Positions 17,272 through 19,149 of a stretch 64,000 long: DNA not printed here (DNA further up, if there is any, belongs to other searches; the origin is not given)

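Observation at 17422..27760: Tandem array of five near-identical-N-terminus B12-radical SAM paralogs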

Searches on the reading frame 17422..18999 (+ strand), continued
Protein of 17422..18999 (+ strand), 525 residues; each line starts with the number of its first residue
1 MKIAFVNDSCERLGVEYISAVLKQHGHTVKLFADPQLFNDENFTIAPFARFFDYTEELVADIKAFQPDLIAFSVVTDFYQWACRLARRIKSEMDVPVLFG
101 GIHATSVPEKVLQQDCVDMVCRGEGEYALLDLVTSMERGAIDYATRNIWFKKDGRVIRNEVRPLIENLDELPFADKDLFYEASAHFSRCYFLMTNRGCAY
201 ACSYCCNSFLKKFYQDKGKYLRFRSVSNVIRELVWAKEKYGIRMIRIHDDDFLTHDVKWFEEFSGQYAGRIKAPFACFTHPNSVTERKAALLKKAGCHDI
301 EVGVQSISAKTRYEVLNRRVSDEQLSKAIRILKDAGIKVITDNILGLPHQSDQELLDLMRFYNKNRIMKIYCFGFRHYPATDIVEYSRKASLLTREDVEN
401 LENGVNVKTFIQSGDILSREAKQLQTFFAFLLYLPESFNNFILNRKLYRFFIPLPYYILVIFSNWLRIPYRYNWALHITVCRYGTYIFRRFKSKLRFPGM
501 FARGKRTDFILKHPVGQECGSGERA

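Call 82: search_protein_families(library=pfam, proteins=[P0130, P0139, P0156, P0165, P0180, P0195, P0197, P0239, P0260, P0266], max_evalue=0.0001)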
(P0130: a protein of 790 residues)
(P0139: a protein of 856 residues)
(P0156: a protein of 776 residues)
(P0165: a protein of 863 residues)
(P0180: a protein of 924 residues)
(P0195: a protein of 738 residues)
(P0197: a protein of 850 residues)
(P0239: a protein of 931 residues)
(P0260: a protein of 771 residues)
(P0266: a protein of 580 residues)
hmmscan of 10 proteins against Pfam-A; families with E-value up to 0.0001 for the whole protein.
P0130 (790 aa): 7 families
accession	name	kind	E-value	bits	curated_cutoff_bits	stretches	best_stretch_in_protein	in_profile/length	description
PF04055.27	Radical_SAM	-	1.4e-19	71.3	29.5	1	195-363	1-165/166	Radical SAM superfamily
PF13489.12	Methyltransf_23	-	3.2e-16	60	27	1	575-735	11-162/164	Methyltransferase domain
PF02310.24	B12-binding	-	4.5e-14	52.8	32.1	1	11-134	12-120/121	B12 binding domain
PF08241.18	Methyltransf_11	-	1.6e-12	48.3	21.2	1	592-684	2-95/95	Methyltransferase domain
PF08242.18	Methyltransf_12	-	1.7e-12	48.3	30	1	592-682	2-98/98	Methyltransferase domain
PF13649.12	Methyltransf_25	-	4e-09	37.5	27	1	590-680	1-97/97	Methyltransferase domain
PF13847.12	Methyltransf_31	-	1.5e-08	34.9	27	1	586-688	3-113/145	Methyltransferase domain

P0139 (856 aa): 4 families
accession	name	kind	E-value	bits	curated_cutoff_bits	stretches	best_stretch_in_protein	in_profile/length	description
PF04055.27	Radical_SAM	-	3.8e-46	157.7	29.5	2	553-691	3-146/166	Radical SAM superfamily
PF02310.24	B12-binding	-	1.3e-15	57.7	32.1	1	12-134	13-120/121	B12 binding domain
PF13186.11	SPASM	-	4.1e-05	24.2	21.5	0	776-826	5-66/67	Iron-sulfur cluster-binding domain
PF13353.11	Fer4_12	-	9.6e-05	23.1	22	0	547-659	5-119/137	4Fe-4S single cluster domain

P0156 (776 aa): 8 families
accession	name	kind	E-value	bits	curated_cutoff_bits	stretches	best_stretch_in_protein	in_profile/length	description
PF04055.27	Radical_SAM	-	1.7e-18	67.8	29.5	1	192-357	3-164/166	Radical SAM superfamily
PF08241.18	Methyltransf_11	-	4.4e-18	66.2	21.2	1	569-669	1-95/95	Methyltransferase domain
PF02310.24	B12-binding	-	1.1e-17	64.5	32.1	1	13-132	15-120/121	B12 binding domain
PF13489.12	Methyltransf_23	-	4.2e-14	53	27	1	564-713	22-159/164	Methyltransferase domain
PF13649.12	Methyltransf_25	-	5.7e-13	49.8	27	1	569-665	2-97/97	Methyltransferase domain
PF13847.12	Methyltransf_31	-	6.1e-12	45.9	27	1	564-679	3-119/145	Methyltransferase domain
PF01209.24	Ubie_methyltran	-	3.9e-08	33.4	20.1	1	536-669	18-151/233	ubiE/COQ5 methyltransferase family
PF08242.18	Methyltransf_12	-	1.1e-07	33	30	1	569-667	1-98/98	Methyltransferase domain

P0165 (863 aa): 4 families
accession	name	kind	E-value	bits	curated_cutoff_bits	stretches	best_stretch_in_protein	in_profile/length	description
PF04055.27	Radical_SAM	-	8.8e-37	127.3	29.5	2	559-697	3-146/166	Radical SAM superfamily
PF02310.24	B12-binding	-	1.3e-16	61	32.1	1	6-132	8-120/121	B12 binding domain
PF13353.11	Fer4_12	-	1.9e-07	31.9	22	1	553-662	5-115/137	4Fe-4S single cluster domain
PF13186.11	SPASM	-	1.1e-06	29.2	21.5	1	783-826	4-52/67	Iron-sulfur cluster-binding domain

P0180 (924 aa): 5 families
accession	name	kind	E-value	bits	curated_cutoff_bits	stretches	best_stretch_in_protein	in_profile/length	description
PF04055.27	Radical_SAM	-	1.2e-51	175.6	29.5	2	599-750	2-165/166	Radical SAM superfamily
PF23545.1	Zn_ribbon_HMPTM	-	9e-16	57.6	27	1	504-547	1-44/45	HMPTM N-terminal zinc ribbon domain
PF02310.24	B12-binding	-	3.1e-15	56.5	32.1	1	13-132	15-120/121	B12 binding domain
PF19238.5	Radical_SAM_2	-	1.9e-06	28.1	26.7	0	684-743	73-132/151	Radical SAM-like domain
PF13353.11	Fer4_12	-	2.7e-06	28.1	22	0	603-679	14-99/137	4Fe-4S single cluster domain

P0195 (738 aa): 9 families
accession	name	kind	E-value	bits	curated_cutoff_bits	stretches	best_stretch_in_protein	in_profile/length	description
PF04055.27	Radical_SAM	-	2.7e-22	80.2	29.5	1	193-353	3-158/166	Radical SAM superfamily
PF08241.18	Methyltransf_11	-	6.5e-15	56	21.2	1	556-643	1-89/95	Methyltransferase domain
PF13649.12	Methyltransf_25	-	1.5e-12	48.4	27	1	555-643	1-95/97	Methyltransferase domain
PF02310.24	B12-binding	-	1.9e-12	47.5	32.1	1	13-133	15-120/121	B12 binding domain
PF13489.12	Methyltransf_23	-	1.7e-10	41.3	27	1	541-652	12-121/164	Methyltransferase domain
PF13847.12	Methyltransf_31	-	2e-10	41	27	1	550-675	2-138/145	Methyltransferase domain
PF08242.18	Methyltransf_12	-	1.4e-09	39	30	1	556-640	1-91/98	Methyltransferase domain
PF07021.18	MetW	-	4.8e-07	30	21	1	545-646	7-107/193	Methionine biosynthesis protein MetW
PF05219.18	DREV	-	1.5e-05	24.7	26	1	550-644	93-181/265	DREV methyltransferase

P0197 (850 aa): 3 families
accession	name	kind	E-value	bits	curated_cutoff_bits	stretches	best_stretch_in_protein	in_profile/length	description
PF04055.27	Radical_SAM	-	1.2e-43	149.6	29.5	2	555-693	3-145/166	Radical SAM superfamily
PF02310.24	B12-binding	-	1.6e-13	51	32.1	1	12-130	14-120/121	B12 binding domain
PF13353.11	Fer4_12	-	3.6e-07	31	22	0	558-658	14-114/137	4Fe-4S single cluster domain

P0239 (931 aa): 8 families
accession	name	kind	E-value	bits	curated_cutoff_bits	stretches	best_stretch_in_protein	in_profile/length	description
PF00534.26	Glycos_transf_1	-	8.5e-23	81.2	26.4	1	749-904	11-171/172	Glycosyl transferases group 1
PF13692.12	Glyco_trans_1_4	-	9.3e-23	81.5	27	1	756-891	4-142/142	Glycosyl transferases group 1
PF04055.27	Radical_SAM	-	2.2e-21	77.2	29.5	1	195-360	3-164/166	Radical SAM superfamily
PF02310.24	B12-binding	-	1.3e-18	67.4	32.1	1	12-132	14-120/121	B12 binding domain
PF13439.12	Glyco_transf_4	-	2.3e-11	44.4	28.5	1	564-742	2-167/170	Glycosyltransferase Family 4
PF13579.12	Glyco_trans_4_4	-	9.2e-11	42.8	29.7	1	565-736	2-154/158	Glycosyl transferase 4-like domain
PF13524.12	Glyco_trans_1_2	-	5.4e-09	36.6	25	1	796-919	15-143/144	Glycosyl transferase-like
PF20706.3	GT4-conflict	-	6.3e-08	32.4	26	1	749-916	193-383/385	Family 4 Glycosyltransferase in conflict systems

P0260 (771 aa): 8 families
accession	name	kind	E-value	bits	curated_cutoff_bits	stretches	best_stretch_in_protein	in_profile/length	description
PF08241.18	Methyltransf_11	-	1.3e-20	74.3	21.2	1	566-666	1-95/95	Methyltransferase domain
PF04055.27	Radical_SAM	-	6.8e-19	69.1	29.5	1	195-363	4-166/166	Radical SAM superfamily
PF01209.24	Ubie_methyltran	-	1.3e-18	67.7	20.1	1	525-690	16-177/233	ubiE/COQ5 methyltransferase family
PF13847.12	Methyltransf_31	-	2e-17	63.7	27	1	563-670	5-113/145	Methyltransferase domain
PF13649.12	Methyltransf_25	-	1.2e-16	61.7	27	1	565-662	1-97/97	Methyltransferase domain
PF08242.18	Methyltransf_12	-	1.9e-14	54.6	30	1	566-664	1-98/98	Methyltransferase domain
PF02310.24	B12-binding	-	2.8e-14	53.4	32.1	1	13-133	15-120/121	B12 binding domain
PF13489.12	Methyltransf_23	-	4.4e-10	40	27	1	551-668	12-118/164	Methyltransferase domain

P0266 (580 aa): 2 families
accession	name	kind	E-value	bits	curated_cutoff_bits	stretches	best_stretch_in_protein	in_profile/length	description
PF04055.27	Radical_SAM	-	1.3e-19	71.5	29.5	1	192-359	1-164/166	Radical SAM superfamily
PF02310.24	B12-binding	-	1.8e-12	47.6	32.1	1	13-133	15-120/121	B12 binding domain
